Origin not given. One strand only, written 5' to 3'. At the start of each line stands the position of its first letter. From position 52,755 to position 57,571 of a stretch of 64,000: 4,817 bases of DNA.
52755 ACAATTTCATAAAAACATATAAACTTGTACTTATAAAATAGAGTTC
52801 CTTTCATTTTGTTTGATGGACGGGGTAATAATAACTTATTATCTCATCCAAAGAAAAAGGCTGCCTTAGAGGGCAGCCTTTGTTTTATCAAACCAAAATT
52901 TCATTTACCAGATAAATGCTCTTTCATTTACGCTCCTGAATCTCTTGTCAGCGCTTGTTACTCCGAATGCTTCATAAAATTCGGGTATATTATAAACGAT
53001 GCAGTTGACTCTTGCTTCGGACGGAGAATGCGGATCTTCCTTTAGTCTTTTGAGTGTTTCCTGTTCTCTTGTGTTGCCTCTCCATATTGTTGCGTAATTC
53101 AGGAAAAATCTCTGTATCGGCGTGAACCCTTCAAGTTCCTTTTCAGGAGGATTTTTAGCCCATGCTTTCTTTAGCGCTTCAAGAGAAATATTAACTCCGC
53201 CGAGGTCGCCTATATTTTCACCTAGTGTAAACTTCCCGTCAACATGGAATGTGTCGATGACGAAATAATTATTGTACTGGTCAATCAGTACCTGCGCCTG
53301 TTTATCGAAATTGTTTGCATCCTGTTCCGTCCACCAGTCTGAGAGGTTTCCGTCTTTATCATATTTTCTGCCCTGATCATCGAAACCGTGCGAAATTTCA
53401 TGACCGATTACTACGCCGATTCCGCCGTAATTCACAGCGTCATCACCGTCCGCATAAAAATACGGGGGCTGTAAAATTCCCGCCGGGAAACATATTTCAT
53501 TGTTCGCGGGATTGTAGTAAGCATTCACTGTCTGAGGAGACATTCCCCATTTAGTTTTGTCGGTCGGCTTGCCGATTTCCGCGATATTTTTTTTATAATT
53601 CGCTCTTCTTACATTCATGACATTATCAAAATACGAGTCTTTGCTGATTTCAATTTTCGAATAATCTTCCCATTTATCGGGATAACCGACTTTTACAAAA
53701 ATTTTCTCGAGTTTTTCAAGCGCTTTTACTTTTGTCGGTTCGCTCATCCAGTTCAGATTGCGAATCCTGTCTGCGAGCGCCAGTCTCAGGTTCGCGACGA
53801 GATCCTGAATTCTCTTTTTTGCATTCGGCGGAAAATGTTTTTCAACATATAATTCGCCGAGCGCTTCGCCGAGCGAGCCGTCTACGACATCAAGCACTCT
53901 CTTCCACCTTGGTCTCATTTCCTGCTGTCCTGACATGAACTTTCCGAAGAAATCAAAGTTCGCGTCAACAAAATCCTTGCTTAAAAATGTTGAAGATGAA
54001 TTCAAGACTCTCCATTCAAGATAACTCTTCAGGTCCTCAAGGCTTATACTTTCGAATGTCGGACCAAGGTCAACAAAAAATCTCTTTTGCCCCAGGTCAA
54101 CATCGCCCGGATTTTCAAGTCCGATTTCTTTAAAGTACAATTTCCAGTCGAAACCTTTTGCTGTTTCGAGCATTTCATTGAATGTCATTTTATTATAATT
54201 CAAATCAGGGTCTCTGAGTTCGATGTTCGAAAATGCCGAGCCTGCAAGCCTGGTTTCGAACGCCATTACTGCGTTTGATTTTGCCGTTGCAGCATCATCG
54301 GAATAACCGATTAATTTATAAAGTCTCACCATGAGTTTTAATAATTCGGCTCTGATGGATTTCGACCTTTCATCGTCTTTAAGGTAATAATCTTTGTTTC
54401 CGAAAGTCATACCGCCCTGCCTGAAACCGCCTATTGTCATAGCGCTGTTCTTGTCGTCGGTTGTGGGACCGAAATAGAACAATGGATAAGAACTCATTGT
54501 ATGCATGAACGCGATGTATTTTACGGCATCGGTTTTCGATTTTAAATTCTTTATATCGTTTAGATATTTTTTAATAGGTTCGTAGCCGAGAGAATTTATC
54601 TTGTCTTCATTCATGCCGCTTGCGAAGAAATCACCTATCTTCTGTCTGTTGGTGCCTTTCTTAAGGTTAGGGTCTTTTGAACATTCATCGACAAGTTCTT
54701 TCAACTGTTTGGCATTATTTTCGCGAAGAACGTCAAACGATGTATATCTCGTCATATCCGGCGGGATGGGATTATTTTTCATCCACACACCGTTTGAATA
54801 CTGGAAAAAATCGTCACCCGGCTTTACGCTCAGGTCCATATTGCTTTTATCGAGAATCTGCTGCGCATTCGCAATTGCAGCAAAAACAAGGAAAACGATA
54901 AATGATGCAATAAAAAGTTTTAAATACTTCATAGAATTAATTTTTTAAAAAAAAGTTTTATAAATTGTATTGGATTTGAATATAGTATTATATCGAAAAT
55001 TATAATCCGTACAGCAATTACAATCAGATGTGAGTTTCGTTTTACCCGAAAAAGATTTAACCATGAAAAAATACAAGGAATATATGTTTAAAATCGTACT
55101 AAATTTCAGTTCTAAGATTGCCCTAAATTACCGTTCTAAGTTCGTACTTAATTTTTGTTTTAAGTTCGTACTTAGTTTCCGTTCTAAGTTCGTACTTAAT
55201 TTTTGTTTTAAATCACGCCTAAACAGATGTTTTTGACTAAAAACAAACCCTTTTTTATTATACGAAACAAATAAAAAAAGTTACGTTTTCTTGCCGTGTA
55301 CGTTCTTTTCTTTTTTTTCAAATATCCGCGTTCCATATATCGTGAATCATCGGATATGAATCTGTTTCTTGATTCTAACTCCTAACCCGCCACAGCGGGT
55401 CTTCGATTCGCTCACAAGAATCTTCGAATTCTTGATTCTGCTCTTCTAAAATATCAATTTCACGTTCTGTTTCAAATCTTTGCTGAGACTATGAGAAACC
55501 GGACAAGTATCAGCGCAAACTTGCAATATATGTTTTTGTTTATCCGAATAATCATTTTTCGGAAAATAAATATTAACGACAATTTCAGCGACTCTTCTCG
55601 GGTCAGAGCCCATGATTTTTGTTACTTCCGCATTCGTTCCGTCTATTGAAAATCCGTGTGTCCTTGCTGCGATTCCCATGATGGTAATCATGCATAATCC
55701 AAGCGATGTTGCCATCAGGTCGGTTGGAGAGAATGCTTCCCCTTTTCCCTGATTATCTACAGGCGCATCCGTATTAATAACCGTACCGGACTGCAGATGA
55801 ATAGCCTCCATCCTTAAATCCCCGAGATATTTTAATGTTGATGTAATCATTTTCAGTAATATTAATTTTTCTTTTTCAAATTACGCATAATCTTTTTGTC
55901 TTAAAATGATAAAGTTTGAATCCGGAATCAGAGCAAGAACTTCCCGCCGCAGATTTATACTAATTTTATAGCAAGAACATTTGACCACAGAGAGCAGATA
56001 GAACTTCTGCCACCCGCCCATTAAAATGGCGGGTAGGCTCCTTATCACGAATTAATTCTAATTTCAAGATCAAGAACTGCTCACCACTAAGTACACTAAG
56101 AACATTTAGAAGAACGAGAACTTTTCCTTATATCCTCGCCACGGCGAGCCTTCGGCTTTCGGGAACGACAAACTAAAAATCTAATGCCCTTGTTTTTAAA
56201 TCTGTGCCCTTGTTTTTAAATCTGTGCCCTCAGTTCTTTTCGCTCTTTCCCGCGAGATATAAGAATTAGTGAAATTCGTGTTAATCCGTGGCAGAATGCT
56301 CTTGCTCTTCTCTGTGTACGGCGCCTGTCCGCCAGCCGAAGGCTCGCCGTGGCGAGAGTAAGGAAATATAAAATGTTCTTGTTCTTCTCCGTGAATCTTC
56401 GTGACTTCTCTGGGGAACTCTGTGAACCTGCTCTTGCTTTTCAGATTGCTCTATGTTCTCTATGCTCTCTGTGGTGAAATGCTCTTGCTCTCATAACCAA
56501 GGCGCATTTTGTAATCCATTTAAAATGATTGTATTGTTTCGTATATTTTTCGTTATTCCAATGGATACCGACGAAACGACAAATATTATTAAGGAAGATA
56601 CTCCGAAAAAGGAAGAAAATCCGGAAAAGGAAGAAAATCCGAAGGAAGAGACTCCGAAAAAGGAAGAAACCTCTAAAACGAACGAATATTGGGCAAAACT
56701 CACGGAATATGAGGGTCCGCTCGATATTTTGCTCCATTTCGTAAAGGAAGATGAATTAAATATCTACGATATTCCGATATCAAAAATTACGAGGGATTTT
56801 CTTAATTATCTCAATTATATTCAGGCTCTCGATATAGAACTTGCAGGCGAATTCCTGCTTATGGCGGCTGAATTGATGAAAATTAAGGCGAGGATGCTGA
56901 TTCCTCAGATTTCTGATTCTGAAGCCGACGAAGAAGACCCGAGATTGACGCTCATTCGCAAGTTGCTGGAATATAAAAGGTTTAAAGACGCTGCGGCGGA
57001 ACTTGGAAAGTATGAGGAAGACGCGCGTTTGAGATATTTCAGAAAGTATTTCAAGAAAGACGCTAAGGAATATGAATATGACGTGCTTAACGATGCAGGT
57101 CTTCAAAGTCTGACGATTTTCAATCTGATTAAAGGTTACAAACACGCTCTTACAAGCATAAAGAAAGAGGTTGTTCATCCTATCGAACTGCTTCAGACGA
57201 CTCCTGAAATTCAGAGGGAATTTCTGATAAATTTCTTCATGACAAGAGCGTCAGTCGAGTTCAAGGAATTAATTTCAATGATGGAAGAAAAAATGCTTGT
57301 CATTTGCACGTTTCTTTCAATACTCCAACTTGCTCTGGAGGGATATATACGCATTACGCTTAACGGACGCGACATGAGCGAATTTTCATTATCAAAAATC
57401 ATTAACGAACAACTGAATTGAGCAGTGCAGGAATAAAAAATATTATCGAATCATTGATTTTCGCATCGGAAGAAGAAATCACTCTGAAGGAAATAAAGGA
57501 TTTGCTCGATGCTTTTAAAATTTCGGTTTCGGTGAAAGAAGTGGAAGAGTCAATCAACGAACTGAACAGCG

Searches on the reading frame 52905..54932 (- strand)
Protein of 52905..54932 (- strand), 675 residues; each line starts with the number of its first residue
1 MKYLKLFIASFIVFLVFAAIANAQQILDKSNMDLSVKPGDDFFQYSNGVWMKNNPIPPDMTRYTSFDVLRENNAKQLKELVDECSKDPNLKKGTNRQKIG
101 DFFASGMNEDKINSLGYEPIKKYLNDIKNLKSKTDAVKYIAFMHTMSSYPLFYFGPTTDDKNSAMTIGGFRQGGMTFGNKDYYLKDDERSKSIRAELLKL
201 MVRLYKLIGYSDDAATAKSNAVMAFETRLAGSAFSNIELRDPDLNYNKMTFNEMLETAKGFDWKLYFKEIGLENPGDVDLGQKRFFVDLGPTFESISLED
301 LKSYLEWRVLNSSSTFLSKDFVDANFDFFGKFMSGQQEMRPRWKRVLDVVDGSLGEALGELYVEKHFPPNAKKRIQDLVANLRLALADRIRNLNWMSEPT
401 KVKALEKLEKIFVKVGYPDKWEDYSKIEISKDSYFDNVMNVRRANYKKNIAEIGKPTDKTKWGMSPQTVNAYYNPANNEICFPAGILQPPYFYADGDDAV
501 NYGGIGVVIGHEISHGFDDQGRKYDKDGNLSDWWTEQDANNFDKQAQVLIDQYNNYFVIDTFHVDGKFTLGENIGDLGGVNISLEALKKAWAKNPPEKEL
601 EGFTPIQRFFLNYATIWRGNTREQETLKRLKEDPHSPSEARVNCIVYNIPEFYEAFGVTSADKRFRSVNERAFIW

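Call 51: search_protein_families(library=pfam, proteins=[window:52905-54932:-], max_evalue=0.00001)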
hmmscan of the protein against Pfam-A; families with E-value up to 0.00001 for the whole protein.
window:52905-54932:- (675 aa): 2 families
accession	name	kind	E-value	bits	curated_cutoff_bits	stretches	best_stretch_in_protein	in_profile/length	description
PF05649.18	Peptidase_M13_N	-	5.9e-117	391.7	32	1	38-418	1-381/381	Peptidase family M13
PF01431.27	Peptidase_M13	-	6.7e-70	235.3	24.5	1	470-667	1-200/205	Peptidase family M13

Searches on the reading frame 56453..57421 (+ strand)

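Call 51: search_protein_families(library=pfam, proteins=[window:56453-57421:+], max_evalue=0.00001)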
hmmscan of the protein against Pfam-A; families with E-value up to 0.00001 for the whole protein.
window:56453-57421:+ (322 aa): 1 family
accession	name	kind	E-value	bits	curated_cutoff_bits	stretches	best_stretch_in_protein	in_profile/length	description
PF02616.19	SMC_ScpA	-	2.6e-28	100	24.6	1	98-300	3-217/232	Segregation and condensation protein ScpA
